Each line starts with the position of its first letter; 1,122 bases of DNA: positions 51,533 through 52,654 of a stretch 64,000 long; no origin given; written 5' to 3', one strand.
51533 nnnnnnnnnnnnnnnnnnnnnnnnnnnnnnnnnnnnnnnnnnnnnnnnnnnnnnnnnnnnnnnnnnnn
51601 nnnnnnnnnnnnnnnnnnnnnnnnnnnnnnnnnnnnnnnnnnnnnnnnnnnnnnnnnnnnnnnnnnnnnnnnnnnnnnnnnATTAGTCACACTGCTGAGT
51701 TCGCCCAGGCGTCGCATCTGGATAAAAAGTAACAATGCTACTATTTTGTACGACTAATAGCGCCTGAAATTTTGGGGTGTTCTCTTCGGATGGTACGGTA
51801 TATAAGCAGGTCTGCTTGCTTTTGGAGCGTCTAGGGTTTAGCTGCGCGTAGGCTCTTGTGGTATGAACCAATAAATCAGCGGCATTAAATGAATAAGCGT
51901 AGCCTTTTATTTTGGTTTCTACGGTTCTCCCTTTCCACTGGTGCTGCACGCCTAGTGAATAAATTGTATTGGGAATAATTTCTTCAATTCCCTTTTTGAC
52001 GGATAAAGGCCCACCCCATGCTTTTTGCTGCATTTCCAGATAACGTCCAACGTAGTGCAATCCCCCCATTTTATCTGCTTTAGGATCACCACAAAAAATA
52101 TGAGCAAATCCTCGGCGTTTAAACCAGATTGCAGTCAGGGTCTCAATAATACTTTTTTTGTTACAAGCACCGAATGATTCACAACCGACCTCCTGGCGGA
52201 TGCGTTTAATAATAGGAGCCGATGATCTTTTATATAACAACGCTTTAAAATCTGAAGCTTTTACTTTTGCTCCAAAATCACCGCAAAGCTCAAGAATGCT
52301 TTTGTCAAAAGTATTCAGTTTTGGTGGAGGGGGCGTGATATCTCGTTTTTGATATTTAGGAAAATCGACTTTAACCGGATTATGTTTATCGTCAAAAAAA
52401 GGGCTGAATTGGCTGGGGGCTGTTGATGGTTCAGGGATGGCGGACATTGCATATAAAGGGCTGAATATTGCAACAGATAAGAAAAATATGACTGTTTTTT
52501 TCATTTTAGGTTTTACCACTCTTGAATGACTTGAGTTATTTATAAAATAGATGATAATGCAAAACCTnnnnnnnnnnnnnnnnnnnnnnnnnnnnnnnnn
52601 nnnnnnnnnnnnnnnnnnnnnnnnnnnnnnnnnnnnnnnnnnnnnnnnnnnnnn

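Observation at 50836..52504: Secreted eukaryote-type EndoU (XendoU) endoribonuclease homolog translationally coupled to a polytopic membrane protein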

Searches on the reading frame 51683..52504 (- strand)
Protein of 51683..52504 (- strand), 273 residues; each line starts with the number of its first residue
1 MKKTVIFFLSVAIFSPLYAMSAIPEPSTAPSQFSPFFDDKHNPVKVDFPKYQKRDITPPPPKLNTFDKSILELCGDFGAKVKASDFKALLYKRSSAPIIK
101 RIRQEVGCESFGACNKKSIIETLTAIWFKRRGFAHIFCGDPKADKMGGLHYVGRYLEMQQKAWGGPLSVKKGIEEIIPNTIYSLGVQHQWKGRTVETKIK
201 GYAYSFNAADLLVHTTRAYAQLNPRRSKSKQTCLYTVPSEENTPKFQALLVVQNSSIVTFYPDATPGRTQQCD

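Call 3: search_protein_families(library=pfam, proteins=[window:51683-52504:-], max_evalue=10)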
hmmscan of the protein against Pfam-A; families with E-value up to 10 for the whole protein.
window:51683-52504:- (273 aa): 1 family
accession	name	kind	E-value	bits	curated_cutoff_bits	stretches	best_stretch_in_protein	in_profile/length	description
PF14436.11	EndoU_bacteria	-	3.6e-21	76.3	25.3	1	130-264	2-129/129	Bacterial EndoU nuclease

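Call 4: search_protein_families(library=ncbifam, proteins=[window:51683-52504:-], max_evalue=10)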
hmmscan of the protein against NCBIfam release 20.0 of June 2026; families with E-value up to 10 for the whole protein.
window:51683-52504:- (273 aa): 0 families

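Call 6: search_solved_structures(query=window:51683-52504:-, max_evalue=10, show_alignments=3)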
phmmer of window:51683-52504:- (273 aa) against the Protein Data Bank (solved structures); distinct sequences matched with E-value up to 10: 0.

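Call 7: find_homologous_proteins(query=window:51683-52504:-)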
Query window:51683-52504:- (273 aa): 121 proteins with E <= 0.001 among 337 candidates; the best 120 are listed.
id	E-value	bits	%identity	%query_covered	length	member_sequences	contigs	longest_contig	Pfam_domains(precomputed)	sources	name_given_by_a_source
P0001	7.3e-175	598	95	100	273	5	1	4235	PF14436.12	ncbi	-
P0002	1.4e-153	528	82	100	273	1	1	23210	PF14436.12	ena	-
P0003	7.4e-119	414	64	95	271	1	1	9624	PF14436.12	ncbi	-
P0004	3.8e-84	301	52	91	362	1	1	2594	PF14436.12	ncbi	-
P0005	2.2e-82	295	53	86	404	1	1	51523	PF14436.12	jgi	jgi:hypothetical protein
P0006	1.1e-80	289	51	87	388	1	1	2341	PF14436.12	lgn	-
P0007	5.6e-79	284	51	88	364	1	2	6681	PF14436.12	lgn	-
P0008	4.8e-78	281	50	86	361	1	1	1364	PF14436.12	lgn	-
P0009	1.6e-66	243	47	87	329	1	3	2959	PF14436.12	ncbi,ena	-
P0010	5.3e-63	231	42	96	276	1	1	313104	PF14436.12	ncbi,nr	ncbi:MAG: EndoU domain-containing protein [Nostoc sp. DedQUE11]|nr:EndoU domain-containing protein [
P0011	7.3e-63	231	42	96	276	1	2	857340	PF14436.12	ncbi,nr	ncbi:MAG: EndoU domain-containing protein [Nostoc sp. SerVER01]|nr:EndoU domain-containing protein [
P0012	1.9e-62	229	42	96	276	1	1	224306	PF14436.12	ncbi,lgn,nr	ncbi:MAG: EndoU domain-containing protein [Nostoc sp. ChiQUE01a]|nr:EndoU domain-containing protein 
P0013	2.6e-62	229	42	96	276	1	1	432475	PF14436.12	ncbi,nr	ncbi:MAG: EndoU domain-containing protein [Nostoc sp. DcaGUA01]|nr:EndoU domain-containing protein [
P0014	1.6e-61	226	42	95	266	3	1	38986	PF14436.12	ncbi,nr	ncbi:MAG: EndoU domain-containing protein [Nostoc sp. DedQUE12a]|nr:EndoU domain-containing protein 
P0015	2.2e-61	226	42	96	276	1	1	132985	PF14436.12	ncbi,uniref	ncbi:EndoU domain-containing protein [Nostoc sp. CCY 9925]|uniref:EndoU domain-containing protein n=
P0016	3.9e-61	225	42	96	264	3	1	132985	PF14436.12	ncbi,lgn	-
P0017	4.3e-60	222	43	92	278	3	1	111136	PF14436.12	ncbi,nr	ncbi:EndoU domain-containing protein [Desmonostoc muscorum CCALA 125]|nr:EndoU domain-containing pro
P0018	5.1e-60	221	45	87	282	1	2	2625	PF14436.12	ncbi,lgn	-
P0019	9.8e-60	220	41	97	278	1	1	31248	PF14436.12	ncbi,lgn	ncbi:MAG: EndoU domain-containing protein [Nostoc sp. CreGUA01]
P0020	1.6e-59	220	41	97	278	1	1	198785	PF14436.12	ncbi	-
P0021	1.7e-59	220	43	99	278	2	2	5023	PF14436.12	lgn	-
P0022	2.3e-59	219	45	90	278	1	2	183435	PF14436.12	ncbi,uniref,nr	ncbi:EndoU domain-containing protein [Nostoc sp. NZL]|uniref:EndoU domain-containing protein n=1 Tax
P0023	2.7e-59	219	46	86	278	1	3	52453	PF14436.12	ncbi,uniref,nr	ncbi:EndoU domain-containing protein [Nostoc sp. UIC 10607]|uniref:EndoU domain-containing protein n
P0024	2.7e-59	219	43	97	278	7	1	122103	PF14436.12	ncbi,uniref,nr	ncbi:EndoU domain-containing protein [Nostoc sp. CHAB 5836]|uniref:EndoU domain-containing protein n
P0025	4.2e-59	218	41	95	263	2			PF14436.12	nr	nr:EndoU domain-containing protein [Nostoc sp. CreGUA01]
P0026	4.3e-59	218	41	94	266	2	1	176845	PF14436.12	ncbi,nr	ncbi:endonuclease [Nostoc sp. ATCC 43529]|nr:endonuclease [Nostoc sp. ATCC 43529]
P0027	5.1e-59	218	40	97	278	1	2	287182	PF14436.12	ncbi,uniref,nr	ncbi:EndoU domain-containing protein [Nostoc paludosum FACHB-159]|uniref:EndoU domain-containing pro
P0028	2.9e-58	216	41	97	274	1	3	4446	PF14436.12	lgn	-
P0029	3.4e-58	215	42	96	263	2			PF14436.12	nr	nr:EndoU domain-containing protein [Nostoc sp. WHI]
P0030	7.9e-58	214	42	95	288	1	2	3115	PF14436.12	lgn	-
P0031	1.1e-56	210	42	96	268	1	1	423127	PF14436.12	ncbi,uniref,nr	ncbi:EndoU domain-containing protein [Nostoc sp. PA-18-2419]|uniref:EndoU domain-containing protein 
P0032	3.2e-56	209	41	94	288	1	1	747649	PF14436.12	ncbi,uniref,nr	ncbi:EndoU domain-containing protein [Ancylothrix sp. C2]|uniref:EndoU domain-containing protein n=1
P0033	5.1e-56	208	42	97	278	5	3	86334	PF14436.12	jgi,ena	-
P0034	2.0e-55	206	41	94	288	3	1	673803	PF14436.12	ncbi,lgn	ncbi:MAG TPA: EndoU domain-containing protein [Halomicronema sp.]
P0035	2.1e-55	206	41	94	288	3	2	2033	PF14436.12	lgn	-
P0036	3.0e-55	206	41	96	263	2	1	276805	PF14436.12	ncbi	ncbi:MAG: EndoU domain-containing protein [Nostoc sp.]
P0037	3.1e-55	206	41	95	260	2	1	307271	PF14436.12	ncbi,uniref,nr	ncbi:endonuclease [Nostoc minutum NIES-26]|uniref:Endonuclease n=1 Tax=Nostoc minutum NIES-26 TaxID=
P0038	1.3e-54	204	40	95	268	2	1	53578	PF14436.12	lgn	-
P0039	1.3e-54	204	40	91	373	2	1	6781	PF14436.12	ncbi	-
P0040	2.0e-54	203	41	92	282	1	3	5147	PF14436.12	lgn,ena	-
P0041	2.1e-54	203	41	100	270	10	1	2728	PF14436.12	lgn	-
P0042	2.5e-54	203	39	97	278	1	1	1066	PF14436.12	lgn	-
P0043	3.2e-54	202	42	88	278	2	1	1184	PF14436.12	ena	-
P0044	2.2e-53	200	44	85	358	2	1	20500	PF14436.12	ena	-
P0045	1.0e-52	197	40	94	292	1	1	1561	PF14436.12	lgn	-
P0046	1.7e-52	197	41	93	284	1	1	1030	PF14436.12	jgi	jgi:hypothetical protein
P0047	4.3e-52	195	42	91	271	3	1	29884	PF14436.12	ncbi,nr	ncbi:MAG: EndoU domain-containing protein [Mastigocoleus sp. MO_167.B18]|nr:EndoU domain-containing 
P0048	1.9e-51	193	44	88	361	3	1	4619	PF14436.12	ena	-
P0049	1.1e-50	191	38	96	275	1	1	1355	PF14436.12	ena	-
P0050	3.7e-50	189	39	91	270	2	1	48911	PF14436.12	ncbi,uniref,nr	ncbi:EndoU domain-containing protein [filamentous cyanobacterium LEGE 11480]|uniref:EndoU domain-con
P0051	5.1e-50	189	41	89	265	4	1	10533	PF14436.12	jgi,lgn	jgi:hypothetical protein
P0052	7.0e-50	188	42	86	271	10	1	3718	PF14436.12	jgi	jgi:hypothetical protein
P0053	3.5e-49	186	41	86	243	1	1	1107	PF14436.12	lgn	-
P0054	4.1e-49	186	42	86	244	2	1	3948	PF14436.12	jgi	jgi:hypothetical protein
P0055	5.7e-49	185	42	86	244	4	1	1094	PF14436.12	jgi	jgi:hypothetical protein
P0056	1.2e-48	184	40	89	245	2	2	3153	PF14436.12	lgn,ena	-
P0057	1.3e-48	184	41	89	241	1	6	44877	PF14436.12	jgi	jgi:hypothetical protein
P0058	1.7e-48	184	37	97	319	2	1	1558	PF14436.12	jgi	jgi:Bacterial EndoU nuclease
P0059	2.7e-48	183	39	89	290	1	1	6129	PF14436.12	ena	-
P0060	3.6e-48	183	41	85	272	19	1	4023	PF09412.16,PF14436.12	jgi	jgi:hypothetical protein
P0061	4.9e-48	182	40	86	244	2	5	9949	PF14436.12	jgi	jgi:hypothetical protein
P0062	6.1e-48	182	41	86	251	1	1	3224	PF14436.12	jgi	jgi:hypothetical protein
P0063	8.1e-48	181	39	89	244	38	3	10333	PF14436.12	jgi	jgi:hypothetical protein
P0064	1.2e-47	181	35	96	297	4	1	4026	PF14436.12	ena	-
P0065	2.9e-47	180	42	85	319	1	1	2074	PF14436.12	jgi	jgi:Bacterial EndoU nuclease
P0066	3.0e-47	180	40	88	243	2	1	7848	PF14436.12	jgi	jgi:hypothetical protein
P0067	3.3e-47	179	39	89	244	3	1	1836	PF14436.12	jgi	jgi:Bacterial EndoU nuclease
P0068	3.6e-47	179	39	86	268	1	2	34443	PF14436.12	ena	-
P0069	5.3e-47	179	38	90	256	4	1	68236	PF14436.12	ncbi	-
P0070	6.1e-47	179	40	86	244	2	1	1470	PF14436.12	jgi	jgi:Bacterial EndoU nuclease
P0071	6.9e-47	178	41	89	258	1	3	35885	PF14436.12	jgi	jgi:hypothetical protein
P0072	8.4e-47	178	39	89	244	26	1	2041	PF14436.12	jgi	jgi:Bacterial EndoU nuclease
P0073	1.0e-46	178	40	87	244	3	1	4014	PF14436.12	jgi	jgi:Bacterial EndoU nuclease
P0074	1.6e-46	177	38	89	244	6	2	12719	PF14436.12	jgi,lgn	jgi:hypothetical protein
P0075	2.5e-46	176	38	89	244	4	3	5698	PF14436.12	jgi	jgi:Bacterial EndoU nuclease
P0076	2.9e-46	176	38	89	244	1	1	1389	PF14436.12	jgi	jgi:hypothetical protein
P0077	3.4e-46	176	38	89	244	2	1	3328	PF14436.12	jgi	jgi:Bacterial EndoU nuclease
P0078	3.6e-46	176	40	86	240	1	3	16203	PF14436.12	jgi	jgi:hypothetical protein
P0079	3.7e-46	176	41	86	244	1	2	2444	PF14436.12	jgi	jgi:hypothetical protein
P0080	3.8e-46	176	40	85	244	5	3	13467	PF14436.12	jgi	jgi:hypothetical protein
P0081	5.0e-46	176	40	86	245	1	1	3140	PF14436.12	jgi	jgi:Bacterial EndoU nuclease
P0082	5.9e-46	175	39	86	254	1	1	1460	PF14436.12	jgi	jgi:hypothetical protein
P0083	5.9e-46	175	40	86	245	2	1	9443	PF14436.12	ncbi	-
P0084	6.3e-46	175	39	86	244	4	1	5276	PF14436.12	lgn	-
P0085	1.1e-45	174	40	86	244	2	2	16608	PF14436.12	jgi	jgi:Bacterial EndoU nuclease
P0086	1.8e-45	174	37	89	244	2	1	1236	PF14436.12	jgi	jgi:hypothetical protein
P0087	2.0e-45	174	39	85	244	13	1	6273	PF14436.12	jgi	jgi:hypothetical protein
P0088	3.2e-45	173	39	89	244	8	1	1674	PF14436.12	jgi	jgi:Bacterial EndoU nuclease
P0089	3.5e-45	173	39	86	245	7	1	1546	PF14436.12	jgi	jgi:Bacterial EndoU nuclease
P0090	5.0e-45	172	38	89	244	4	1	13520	PF14436.12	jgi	jgi:Bacterial EndoU nuclease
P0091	7.5e-45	172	39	86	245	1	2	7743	PF14436.12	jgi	jgi:hypothetical protein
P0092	8.5e-45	171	40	86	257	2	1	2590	PF14436.12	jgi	jgi:hypothetical protein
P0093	9.6e-45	171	38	91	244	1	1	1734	PF14436.12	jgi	jgi:Bacterial EndoU nuclease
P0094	1.3e-44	171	37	89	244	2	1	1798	PF14436.12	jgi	jgi:Bacterial EndoU nuclease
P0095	1.8e-44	170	37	89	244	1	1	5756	PF14436.12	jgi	jgi:Bacterial EndoU nuclease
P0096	2.4e-44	170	38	89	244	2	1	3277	PF14436.12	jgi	jgi:Bacterial EndoU nuclease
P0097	5.0e-44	169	37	89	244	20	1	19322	PF14436.12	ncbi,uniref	ncbi:EndoU domain-containing protein [Chamaesiphon sp.]|uniref:EndoU domain-containing protein n=1 T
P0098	7.3e-44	168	38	86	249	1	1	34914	PF14436.12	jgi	jgi:Bacterial EndoU nuclease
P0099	8.5e-44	168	40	85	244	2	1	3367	PF14436.12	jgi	jgi:hypothetical protein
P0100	1.1e-43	168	37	89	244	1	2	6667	PF14436.12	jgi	jgi:hypothetical protein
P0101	1.1e-43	168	37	91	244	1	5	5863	PF14436.12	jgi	jgi:hypothetical protein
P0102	2.0e-43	167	38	90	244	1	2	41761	PF14436.12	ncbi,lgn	-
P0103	2.2e-43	167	39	86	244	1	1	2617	PF14436.12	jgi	jgi:Bacterial EndoU nuclease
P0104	2.7e-43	167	38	91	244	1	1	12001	PF14436.12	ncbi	-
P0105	3.8e-43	166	39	89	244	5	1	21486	PF14436.12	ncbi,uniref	ncbi:EndoU domain-containing protein [Chamaesiphon sp.]|uniref:EndoU domain-containing protein n=1 T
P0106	7.2e-43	165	39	82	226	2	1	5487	PF14436.12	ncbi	ncbi:EndoU domain-containing protein, partial [Chamaesiphon polymorphus]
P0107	8.9e-43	165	39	85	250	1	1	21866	PF14436.12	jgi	jgi:Bacterial EndoU nuclease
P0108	1.5e-42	164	38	86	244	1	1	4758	PF14436.12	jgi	jgi:Bacterial EndoU nuclease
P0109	1.4e-41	161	37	86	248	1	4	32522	PF14436.12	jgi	jgi:Bacterial EndoU nuclease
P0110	1.7e-41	161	38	85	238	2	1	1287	PF14436.12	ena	-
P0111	2.4e-41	160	36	89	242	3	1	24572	PF14436.12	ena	-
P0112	2.4e-41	160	38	91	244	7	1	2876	PF14436.12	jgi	jgi:Bacterial EndoU nuclease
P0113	2.9e-41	160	38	91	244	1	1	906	PF14436.12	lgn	-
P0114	2.9e-41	160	37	85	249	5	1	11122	PF14436.12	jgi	jgi:Bacterial EndoU nuclease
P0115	3.2e-41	160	38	90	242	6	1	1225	PF14436.12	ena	-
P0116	3.6e-41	160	37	86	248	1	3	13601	PF14436.12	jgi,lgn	jgi:Bacterial EndoU nuclease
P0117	4.8e-41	159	36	89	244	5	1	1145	PF14436.12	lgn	-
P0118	8.4e-41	158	38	89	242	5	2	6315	PF14436.12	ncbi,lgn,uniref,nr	ncbi:EndoU domain-containing protein [Chamaesiphon sp. VAR_48_metabat_403]|uniref:EndoU domain-conta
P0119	1.2e-40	158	39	77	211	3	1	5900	PF14436.12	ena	-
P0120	2.6e-40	157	37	85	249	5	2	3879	PF14436.12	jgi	jgi:Bacterial EndoU nuclease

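Call 12: find_encoding_contigs(protein=P0002, flank=6000, max_places=2)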
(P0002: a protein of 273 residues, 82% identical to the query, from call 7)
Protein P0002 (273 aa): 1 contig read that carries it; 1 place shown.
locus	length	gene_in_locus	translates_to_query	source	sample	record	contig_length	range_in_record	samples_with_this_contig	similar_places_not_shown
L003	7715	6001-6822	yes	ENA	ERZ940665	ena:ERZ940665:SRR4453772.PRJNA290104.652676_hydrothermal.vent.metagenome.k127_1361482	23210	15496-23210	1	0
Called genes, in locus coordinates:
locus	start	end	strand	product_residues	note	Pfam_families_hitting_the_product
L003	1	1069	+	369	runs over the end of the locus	PF00383:dCMP_cyt_deam_1, PF14437:MafB19-deam, PF01872:RibD_C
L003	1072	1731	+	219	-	PF00677:Lum_binding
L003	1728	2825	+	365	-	PF00926:DHBP_synthase, PF00925:GTP_cyclohydro2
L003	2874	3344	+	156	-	PF00885:DMRL_synthase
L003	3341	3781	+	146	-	PF01029:NusB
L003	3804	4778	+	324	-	PF00586:AIRS, PF02769:AIRS_C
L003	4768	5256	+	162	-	PF04608:PgpA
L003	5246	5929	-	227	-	PF00814:TsaD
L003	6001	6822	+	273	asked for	PF14436:EndoU_bacteria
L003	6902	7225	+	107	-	PF08850:DUF1820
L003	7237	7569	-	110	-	-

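Call 13: find_encoding_contigs(protein=P0003, flank=6000, max_places=2)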
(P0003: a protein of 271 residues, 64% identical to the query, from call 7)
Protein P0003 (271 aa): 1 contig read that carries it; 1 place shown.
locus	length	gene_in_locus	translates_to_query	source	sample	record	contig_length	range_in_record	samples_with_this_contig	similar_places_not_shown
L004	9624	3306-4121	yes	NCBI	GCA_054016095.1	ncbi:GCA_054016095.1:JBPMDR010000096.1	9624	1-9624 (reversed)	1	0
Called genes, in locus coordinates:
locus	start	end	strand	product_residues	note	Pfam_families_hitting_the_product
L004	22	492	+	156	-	PF00885:DMRL_synthase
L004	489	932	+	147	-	PF01029:NusB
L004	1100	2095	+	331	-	PF00586:AIRS, PF02769:AIRS_C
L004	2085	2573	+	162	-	PF04608:PgpA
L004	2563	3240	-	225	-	PF00814:TsaD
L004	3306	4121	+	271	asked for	PF14436:EndoU_bacteria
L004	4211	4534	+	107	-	PF08850:DUF1820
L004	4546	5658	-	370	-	PF00953:Glycos_transf_4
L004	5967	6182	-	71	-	PF03683:UPF0175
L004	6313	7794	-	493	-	PF04932:Wzy_C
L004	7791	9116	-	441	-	-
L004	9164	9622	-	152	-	?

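Call 15: find_encoding_contigs(protein=P0005, flank=6000, max_places=2)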
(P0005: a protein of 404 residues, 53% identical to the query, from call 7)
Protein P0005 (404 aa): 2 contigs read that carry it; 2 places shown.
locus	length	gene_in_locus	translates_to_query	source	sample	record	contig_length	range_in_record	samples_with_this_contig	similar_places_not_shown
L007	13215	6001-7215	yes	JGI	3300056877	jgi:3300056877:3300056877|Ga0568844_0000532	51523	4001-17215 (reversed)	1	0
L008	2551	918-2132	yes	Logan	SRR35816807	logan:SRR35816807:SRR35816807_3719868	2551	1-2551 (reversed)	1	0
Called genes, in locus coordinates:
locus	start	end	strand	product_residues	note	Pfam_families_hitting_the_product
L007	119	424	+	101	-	-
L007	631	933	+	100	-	-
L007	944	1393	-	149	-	PF02639:DUF188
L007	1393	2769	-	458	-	PF00270:DEAD, PF04851:ResIII, PF00271:Helicase_C, PF03880:DbpA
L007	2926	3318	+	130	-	-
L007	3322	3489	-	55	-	-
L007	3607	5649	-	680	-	PF13188:PAS_8 (faint), PF08447:PAS_3, PF00990:GGDEF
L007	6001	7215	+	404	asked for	PF14436:EndoU_bacteria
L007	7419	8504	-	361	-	PF00656:Peptidase_C14, PF04151:PPC (weak)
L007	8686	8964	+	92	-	-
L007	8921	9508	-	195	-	PF08937:ThsB_TIR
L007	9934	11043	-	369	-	PF01098:FTSW_RODA_SPOVE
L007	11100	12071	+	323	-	PF01479:S4, PF00849:PseudoU_synth_2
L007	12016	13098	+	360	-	PF00041:fn3 (faint), PF25833:Fn3_SaeA_3rd (faint)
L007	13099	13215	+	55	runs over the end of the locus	-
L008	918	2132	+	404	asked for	PF14436:EndoU_bacteria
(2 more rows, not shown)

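Call 60: search_protein_representatives(alignment_id=A1)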
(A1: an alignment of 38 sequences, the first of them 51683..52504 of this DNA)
Query: 38 sequences, 276 profile positions. Proteins with E-value up to 0.001 (for the whole library): 218; up to 1e-10: 179; up to 1e-30: 101. The best 150 are listed.
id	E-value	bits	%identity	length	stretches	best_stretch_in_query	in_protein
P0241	3.2e-108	377.5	-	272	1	29-275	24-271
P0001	3.7e-107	374.0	-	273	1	23-275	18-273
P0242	3.1e-104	364.4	-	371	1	25-275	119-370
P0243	1.8e-102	358.7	-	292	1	35-275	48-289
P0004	1.0e-96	339.8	-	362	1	23-275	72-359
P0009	6.1e-91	320.9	-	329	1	33-275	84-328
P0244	2.3e-86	305.9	-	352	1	34-275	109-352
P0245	8.8e-84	297.4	-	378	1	14-273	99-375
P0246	6.5e-81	288.0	-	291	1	39-274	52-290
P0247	1.5e-79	283.5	-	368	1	24-274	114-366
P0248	6.5e-79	281.4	-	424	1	40-272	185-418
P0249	7.6e-79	281.2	-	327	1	22-275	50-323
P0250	1.3e-75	270.6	-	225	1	61-274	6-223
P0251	1.9e-75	270.1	-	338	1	30-275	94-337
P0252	3.9e-74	265.7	-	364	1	43-274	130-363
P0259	5.7e-67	242.2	-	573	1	37-272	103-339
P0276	1.8e-51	191.4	-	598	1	39-274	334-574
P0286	3.2e-47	177.5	-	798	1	37-275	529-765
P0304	1.2e-41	159.2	-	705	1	39-274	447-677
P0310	2.0e-39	151.9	-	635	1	26-272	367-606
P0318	7.0e-37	143.5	-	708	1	42-271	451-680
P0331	1.5e-32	129.3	-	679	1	35-271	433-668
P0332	1.7e-32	129.2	-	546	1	41-271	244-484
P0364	1.6e-22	96.5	-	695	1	69-271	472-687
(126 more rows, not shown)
